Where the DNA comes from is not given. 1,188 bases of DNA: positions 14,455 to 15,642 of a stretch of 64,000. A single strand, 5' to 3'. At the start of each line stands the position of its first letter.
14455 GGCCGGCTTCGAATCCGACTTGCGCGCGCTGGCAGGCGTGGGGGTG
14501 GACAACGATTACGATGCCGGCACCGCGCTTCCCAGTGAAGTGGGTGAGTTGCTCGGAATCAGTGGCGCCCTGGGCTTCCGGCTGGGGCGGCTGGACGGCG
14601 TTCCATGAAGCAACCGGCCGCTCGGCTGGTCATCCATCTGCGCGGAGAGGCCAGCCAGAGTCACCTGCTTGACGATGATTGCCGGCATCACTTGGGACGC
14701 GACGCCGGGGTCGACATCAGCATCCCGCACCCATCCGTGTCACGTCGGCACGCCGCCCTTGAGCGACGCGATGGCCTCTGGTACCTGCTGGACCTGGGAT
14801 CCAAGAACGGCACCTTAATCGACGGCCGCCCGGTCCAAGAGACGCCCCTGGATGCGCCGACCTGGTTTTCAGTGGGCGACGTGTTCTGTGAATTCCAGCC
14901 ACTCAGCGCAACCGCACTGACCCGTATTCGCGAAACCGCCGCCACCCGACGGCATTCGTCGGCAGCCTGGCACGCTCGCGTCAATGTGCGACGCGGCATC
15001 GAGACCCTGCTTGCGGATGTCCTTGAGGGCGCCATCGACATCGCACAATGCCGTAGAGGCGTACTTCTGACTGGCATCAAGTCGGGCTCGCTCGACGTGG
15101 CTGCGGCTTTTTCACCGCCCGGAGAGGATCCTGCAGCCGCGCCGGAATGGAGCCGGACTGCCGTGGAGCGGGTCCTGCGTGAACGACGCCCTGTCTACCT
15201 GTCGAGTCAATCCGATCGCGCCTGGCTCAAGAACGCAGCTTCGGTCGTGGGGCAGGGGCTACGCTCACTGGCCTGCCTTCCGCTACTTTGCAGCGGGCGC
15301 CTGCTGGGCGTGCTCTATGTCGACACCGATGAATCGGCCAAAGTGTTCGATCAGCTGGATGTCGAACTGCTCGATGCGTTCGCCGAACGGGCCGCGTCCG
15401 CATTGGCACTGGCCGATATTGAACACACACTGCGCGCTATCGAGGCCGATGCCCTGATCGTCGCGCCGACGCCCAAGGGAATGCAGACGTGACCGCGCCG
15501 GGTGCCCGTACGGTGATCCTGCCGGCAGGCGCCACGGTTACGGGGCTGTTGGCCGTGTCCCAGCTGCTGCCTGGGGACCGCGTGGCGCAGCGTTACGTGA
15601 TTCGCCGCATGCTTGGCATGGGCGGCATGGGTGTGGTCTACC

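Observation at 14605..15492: Unusual FHA-GAF two-domain protein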

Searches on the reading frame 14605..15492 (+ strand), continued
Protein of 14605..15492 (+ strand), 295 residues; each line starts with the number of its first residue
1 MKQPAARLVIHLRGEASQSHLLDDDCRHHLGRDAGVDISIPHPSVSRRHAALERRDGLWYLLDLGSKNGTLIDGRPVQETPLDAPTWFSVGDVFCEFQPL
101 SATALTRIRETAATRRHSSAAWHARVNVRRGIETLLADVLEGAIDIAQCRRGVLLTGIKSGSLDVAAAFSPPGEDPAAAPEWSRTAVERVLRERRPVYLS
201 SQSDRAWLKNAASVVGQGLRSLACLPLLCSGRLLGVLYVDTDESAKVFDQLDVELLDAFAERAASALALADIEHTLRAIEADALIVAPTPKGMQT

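Call 40: search_protein_families(library=pfam, proteins=[L073:7692-9641:+, L075:5892-7571:+, L076:7902-9518:+, L079:7806-9782:+, L080:3843-5504:+, L082:1309-2994:+, L083:1631-3286:+, L084:7899-9935:+, L085:7818-9578:+, L087:7458-9605:+], max_evalue=0.00001)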
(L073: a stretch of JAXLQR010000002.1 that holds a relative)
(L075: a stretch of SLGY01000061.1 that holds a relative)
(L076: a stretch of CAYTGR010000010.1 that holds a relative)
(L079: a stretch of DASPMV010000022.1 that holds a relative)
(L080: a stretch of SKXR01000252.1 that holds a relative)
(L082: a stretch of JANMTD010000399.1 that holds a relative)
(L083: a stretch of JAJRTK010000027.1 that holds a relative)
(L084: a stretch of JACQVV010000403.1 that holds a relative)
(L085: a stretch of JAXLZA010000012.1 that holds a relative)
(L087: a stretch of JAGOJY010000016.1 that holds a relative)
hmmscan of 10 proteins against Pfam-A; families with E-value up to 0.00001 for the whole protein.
L073:7692-9641:+ (649 aa): 6 families
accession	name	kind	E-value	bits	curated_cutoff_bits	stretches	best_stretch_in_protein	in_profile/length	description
PF07228.17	SpoIIE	-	1.9e-46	158.9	25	1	457-648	1-192/192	Stage II sporulation protein E (SpoIIE)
PF00498.31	FHA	-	3.8e-19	69.3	20.7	1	128-191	2-67/67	FHA domain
PF01590.32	GAF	-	4.7e-16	60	22.4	1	261-391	2-130/133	GAF domain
PF16697.10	Yop-YscD_cpl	-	1.9e-12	47.7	33.2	1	125-197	17-90/94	Inner membrane component of T3SS, cytoplasmic domain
PF13185.12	GAF_2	-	4e-12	46.9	28.6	1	260-391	3-132/136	GAF domain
PF13492.12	GAF_3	-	8.3e-11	42.8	27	1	260-395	1-128/129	GAF domain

L075:5892-7571:+ (559 aa): 6 families
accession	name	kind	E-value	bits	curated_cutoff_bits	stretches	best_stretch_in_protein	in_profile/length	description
PF07228.17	SpoIIE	-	1e-45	156.5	25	1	361-551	2-191/192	Stage II sporulation protein E (SpoIIE)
PF00498.31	FHA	-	2.3e-16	60.4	20.7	1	24-90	1-67/67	FHA domain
PF16697.10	Yop-YscD_cpl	-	2.4e-16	60.2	33.2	1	17-98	12-92/94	Inner membrane component of T3SS, cytoplasmic domain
PF01590.32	GAF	-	3.5e-14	53.9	22.4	1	162-295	2-131/133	GAF domain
PF13185.12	GAF_2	-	5.9e-13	49.6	28.6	1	160-295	2-133/136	GAF domain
PF13492.12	GAF_3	-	4.6e-09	37.2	27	1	162-296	2-126/129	GAF domain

L076:7902-9518:+ (538 aa): 6 families
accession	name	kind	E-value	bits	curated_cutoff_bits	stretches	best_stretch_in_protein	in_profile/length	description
PF00211.25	Guanylate_cyc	-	8.2e-25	87.9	21.9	1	340-495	4-154/183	Adenylate and Guanylate cyclase catalytic domain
PF00498.31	FHA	-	1.1e-17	64.6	20.7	1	25-94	1-67/67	FHA domain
PF13185.12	GAF_2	-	4.5e-14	53.3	28.6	1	164-297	3-135/136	GAF domain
PF01590.32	GAF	-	7.1e-13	49.7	22.4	1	165-295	2-131/133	GAF domain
PF13492.12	GAF_3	-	1e-11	45.8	27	1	166-298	3-128/129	GAF domain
PF16697.10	Yop-YscD_cpl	-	7.5e-10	39.4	33.2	1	15-99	9-89/94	Inner membrane component of T3SS, cytoplasmic domain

L079:7806-9782:+ (658 aa): 6 families
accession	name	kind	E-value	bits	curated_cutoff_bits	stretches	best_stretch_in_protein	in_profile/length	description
PF13487.12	HD_5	-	8.2e-32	110.7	27.2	1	530-645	60-170/170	HD domain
PF00498.31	FHA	-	2.1e-16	60.5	20.7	1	50-121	1-66/67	FHA domain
PF01590.32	GAF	-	4.1e-13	50.4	22.4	1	191-328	3-133/133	GAF domain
PF01966.28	HD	-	2.2e-12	47.7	22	1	360-471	2-98/116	HD domain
PF13185.12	GAF_2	-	6.2e-12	46.3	28.6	1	188-328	2-135/136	GAF domain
PF13492.12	GAF_3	-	1.9e-06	28.7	27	1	190-330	2-129/129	GAF domain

L080:3843-5504:+ (553 aa): 6 families
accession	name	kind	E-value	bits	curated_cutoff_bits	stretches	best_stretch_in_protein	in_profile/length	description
PF07228.17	SpoIIE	-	1.6e-44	152.6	25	1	361-551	2-191/192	Stage II sporulation protein E (SpoIIE)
PF00498.31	FHA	-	5.2e-15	56.1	20.7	1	25-84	2-61/67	FHA domain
PF01590.32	GAF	-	1.2e-14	55.4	22.4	1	162-295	2-131/133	GAF domain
PF16697.10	Yop-YscD_cpl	-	1.1e-11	45.3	33.2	1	19-98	14-92/94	Inner membrane component of T3SS, cytoplasmic domain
PF13185.12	GAF_2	-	1.3e-10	42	28.6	1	160-295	2-133/136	GAF domain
PF13492.12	GAF_3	-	1.4e-10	42.1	27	1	161-297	1-127/129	GAF domain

L082:1309-2994:+ (561 aa): 6 families
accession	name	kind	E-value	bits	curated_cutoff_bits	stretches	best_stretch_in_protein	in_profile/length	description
PF00211.25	Guanylate_cyc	-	2.3e-29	102.7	21.9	1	368-543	6-178/183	Adenylate and Guanylate cyclase catalytic domain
PF00498.31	FHA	-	2.7e-19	69.8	20.7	1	29-92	1-67/67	FHA domain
PF16697.10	Yop-YscD_cpl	-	1.7e-15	57.5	33.2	1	21-96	11-88/94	Inner membrane component of T3SS, cytoplasmic domain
PF01590.32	GAF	-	1e-12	49.2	22.4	1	187-322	2-133/133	GAF domain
PF13185.12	GAF_2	-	4.1e-10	40.4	28.6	1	185-323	2-136/136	GAF domain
PF13492.12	GAF_3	-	2.2e-07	31.8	27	1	187-324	2-129/129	GAF domain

L083:1631-3286:+ (551 aa): 5 families
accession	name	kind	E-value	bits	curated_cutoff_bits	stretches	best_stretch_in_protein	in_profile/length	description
PF02518.31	HATPase_c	-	1.1e-20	74.5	26.4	1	436-540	3-109/111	Histidine kinase-, DNA gyrase B-, and HSP90-like ATPase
PF00498.31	FHA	-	7.6e-16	58.8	20.7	1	23-85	3-67/67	FHA domain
PF16697.10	Yop-YscD_cpl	-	9e-15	55.2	33.2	1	16-91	14-90/94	Inner membrane component of T3SS, cytoplasmic domain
PF13185.12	GAF_2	-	1e-09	39.2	28.6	1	121-265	3-136/136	GAF domain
PF13492.12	GAF_3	-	3.7e-06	27.8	27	1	121-265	1-128/129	GAF domain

L084:7899-9935:+ (678 aa): 7 families
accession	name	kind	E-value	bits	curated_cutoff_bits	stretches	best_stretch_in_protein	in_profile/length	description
PF02518.31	HATPase_c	-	1.9e-24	86.7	26.4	1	555-659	5-108/111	Histidine kinase-, DNA gyrase B-, and HSP90-like ATPase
PF16697.10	Yop-YscD_cpl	-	4.1e-19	69.1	33.2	1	15-104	2-92/94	Inner membrane component of T3SS, cytoplasmic domain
PF00498.31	FHA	-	7.1e-18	65.3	20.7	1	34-96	2-67/67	FHA domain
PF13185.12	GAF_2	-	8.4e-10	39.4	28.6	1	171-309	2-136/136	GAF domain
PF01590.32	GAF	-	3.3e-08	34.6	22.4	1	172-308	1-133/133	GAF domain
PF00989.32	PAS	-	4.8e-08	33.4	22.6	1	323-404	2-86/113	PAS fold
PF08448.16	PAS_4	-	3.8e-06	27.5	23.1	1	330-436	3-110/110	PAS fold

L085:7818-9578:+ (586 aa): 6 families
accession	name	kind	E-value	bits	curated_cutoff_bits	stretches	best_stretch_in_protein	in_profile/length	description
PF00211.25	Guanylate_cyc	-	6.6e-31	107.8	21.9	1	401-573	8-177/183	Adenylate and Guanylate cyclase catalytic domain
PF00498.31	FHA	-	1e-20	74.3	20.7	1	60-123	1-67/67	FHA domain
PF16697.10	Yop-YscD_cpl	-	2.1e-15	57.2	33.2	1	53-128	12-89/94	Inner membrane component of T3SS, cytoplasmic domain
PF01590.32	GAF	-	1.8e-11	45.2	22.4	1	218-353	2-133/133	GAF domain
PF13185.12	GAF_2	-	8.7e-10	39.4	28.6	1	216-354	2-136/136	GAF domain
PF13492.12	GAF_3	-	7e-07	30.2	27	1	218-355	2-129/129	GAF domain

L087:7458-9605:+ (715 aa): 6 families
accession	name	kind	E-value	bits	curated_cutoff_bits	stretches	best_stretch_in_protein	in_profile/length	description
PF07228.17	SpoIIE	-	7.6e-42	143.9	25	1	522-713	2-191/192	Stage II sporulation protein E (SpoIIE)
PF00498.31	FHA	-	6.1e-19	68.7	20.7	1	180-240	1-64/67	FHA domain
PF16697.10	Yop-YscD_cpl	-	8.2e-16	58.5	33.2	1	172-251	11-92/94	Inner membrane component of T3SS, cytoplasmic domain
PF01590.32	GAF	-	9e-13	49.3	22.4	1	322-458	2-133/133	GAF domain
PF13185.12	GAF_2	-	6.2e-12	46.3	28.6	1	320-459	2-136/136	GAF domain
PF13492.12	GAF_3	-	1e-06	29.6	27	1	321-460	1-129/129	GAF domain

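Call 47: find_encoding_contigs(protein=P0001, flank=10000, max_places=2)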
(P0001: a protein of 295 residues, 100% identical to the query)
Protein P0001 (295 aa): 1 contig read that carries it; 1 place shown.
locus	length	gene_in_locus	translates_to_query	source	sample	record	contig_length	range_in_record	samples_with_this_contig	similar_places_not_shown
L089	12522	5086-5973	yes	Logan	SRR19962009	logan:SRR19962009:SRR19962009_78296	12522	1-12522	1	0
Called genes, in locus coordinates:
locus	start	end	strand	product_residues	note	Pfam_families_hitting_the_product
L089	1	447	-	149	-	?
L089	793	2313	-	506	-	PF18914:DUF5666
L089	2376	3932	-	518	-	PF27154:ORF11_beta (faint)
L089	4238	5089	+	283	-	PF20396:DUF6689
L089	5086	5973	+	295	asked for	PF16697:Yop-YscD_cpl, PF00498:FHA, PF13185:GAF_2, PF01590:GAF, PF13492:GAF_3 (weak)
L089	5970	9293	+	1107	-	PF00069:Pkinase, PF07714:PK_Tyr_Ser-Thr, PF13428:TPR_14 (weak), PF13432:TPR_16 (weak), PF13414:TPR_11 (weak), PF13424:TPR_12 (weak), PF10602:RPN7 (weak), PF13424:TPR_12 (weak), +6 more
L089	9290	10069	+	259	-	PF07730:HisKA_3, PF13581:HATPase_c_2 (weak), PF02518:HATPase_c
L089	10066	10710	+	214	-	PF00072:Response_reg, PF00196:GerE, PF08281:Sigma70_r4_2 (weak)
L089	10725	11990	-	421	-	PF14312:FG-GAP_2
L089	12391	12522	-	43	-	?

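Call 52: search_protein_families(library=padloc, proteins=[window:14605-15489:+], max_evalue=0.001)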
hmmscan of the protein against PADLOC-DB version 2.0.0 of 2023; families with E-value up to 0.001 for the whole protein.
window:14605-15489:+ (295 aa): 0 families

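Call 79: search_solved_structures(query=window:14605-15489:+, max_evalue=0.001, show_alignments=2)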
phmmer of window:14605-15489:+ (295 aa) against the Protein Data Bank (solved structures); distinct sequences matched with E-value up to 0.001: 15.
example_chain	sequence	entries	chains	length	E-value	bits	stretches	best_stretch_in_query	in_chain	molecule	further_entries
6ccd_A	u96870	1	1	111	2.5e-07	33.7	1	1-78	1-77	ABC transporter ATP-binding/permease protein Rv1747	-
6i2q_B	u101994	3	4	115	3e-06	30.1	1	7-82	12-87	Glycogen accumulation regulator GarA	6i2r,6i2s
8p5r_G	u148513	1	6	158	5.5e-06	29.3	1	7-82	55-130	Glycogen accumulation regulator GarA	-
2kfu_A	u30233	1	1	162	1.2e-05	28.2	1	4-82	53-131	Rv1827 pThr 22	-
6i2p_D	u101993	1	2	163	1.2e-05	28.1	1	4-82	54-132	Glycogen accumulation regulator GarA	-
2kkl_A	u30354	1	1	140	1.4e-05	27.9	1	4-82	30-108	Uncharacterized protein Mb1858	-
7rj3_A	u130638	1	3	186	1.6e-05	27.8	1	4-82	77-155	Glycogen accumulation regulator GarA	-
2kb3_A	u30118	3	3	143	0.0001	25.2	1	7-79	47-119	Oxoglutarate dehydrogenase inhibitor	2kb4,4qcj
8p5x_G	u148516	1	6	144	0.0001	25.1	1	7-79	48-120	Oxoglutarate dehydrogenase inhibitor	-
3po8_A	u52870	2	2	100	0.00014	24.7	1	28-83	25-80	Putative uncharacterized protein TB39.8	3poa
3gqs_A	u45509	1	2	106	0.00015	24.6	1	19-85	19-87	Adenylate cyclase-like protein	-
2lc1_A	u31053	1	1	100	0.00019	24.2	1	28-82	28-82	Putative uncharacterized protein TB39.8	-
2n84_A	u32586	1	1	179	0.0002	24.2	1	30-90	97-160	Uncharacterized protein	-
1uht_A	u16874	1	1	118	0.00023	24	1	30-77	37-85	expressed protein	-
3oun_A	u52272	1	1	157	0.0006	22.6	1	28-82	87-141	Putative uncharacterized protein TB39.8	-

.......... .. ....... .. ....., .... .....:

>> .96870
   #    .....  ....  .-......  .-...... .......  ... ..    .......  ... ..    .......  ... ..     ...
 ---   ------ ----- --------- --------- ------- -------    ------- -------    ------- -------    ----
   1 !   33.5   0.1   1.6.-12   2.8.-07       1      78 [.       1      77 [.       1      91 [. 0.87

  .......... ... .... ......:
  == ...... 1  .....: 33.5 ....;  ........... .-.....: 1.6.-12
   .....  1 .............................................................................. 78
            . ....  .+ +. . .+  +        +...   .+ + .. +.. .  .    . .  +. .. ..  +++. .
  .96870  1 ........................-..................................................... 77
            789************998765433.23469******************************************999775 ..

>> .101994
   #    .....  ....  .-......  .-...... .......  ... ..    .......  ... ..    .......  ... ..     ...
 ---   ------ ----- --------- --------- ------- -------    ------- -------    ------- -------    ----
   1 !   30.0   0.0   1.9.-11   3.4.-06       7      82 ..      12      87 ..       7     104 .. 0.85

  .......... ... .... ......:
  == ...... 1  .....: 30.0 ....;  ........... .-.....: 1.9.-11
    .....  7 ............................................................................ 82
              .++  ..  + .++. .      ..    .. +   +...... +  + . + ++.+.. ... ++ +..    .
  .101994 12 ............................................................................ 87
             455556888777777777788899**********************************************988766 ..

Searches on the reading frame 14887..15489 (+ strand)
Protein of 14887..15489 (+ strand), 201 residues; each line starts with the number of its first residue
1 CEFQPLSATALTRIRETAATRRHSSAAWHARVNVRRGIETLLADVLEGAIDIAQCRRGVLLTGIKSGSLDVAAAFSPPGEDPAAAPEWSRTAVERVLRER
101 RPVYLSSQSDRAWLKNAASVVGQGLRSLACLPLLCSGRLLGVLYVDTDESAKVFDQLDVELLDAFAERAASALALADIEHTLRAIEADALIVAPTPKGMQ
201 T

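Call 25: search_protein_representatives(protein=window:14887-15489:+)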
Query: 201 residues. Proteins with E-value up to 0.001 (for the whole library): 10759; up to 1e-10: 1561; up to 1e-30: 24. The best 150 are listed.
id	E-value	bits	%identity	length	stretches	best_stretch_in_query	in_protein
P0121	8.1e-45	169.3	27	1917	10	96-181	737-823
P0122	5.0e-43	163.5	30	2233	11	93-180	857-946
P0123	8.2e-43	162.8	49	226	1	1-190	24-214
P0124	1.1e-40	155.9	25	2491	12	96-191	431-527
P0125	5.5e-40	153.6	45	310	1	1-198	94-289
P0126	4.7e-38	147.3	30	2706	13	123-186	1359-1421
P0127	6.9e-37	143.5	28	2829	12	12-191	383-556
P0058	1.4e-36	142.5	44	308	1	1-194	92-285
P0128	1.4e-36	142.5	46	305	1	18-187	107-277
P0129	7.4e-36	140.1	29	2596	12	40-185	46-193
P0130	1.5e-35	139.2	27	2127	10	31-177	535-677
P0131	3.3e-35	138.0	31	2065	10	37-187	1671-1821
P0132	1.2e-34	136.2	32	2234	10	89-176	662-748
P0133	2.4e-34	135.2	28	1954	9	30-176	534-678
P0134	2.7e-33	131.8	31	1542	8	31-176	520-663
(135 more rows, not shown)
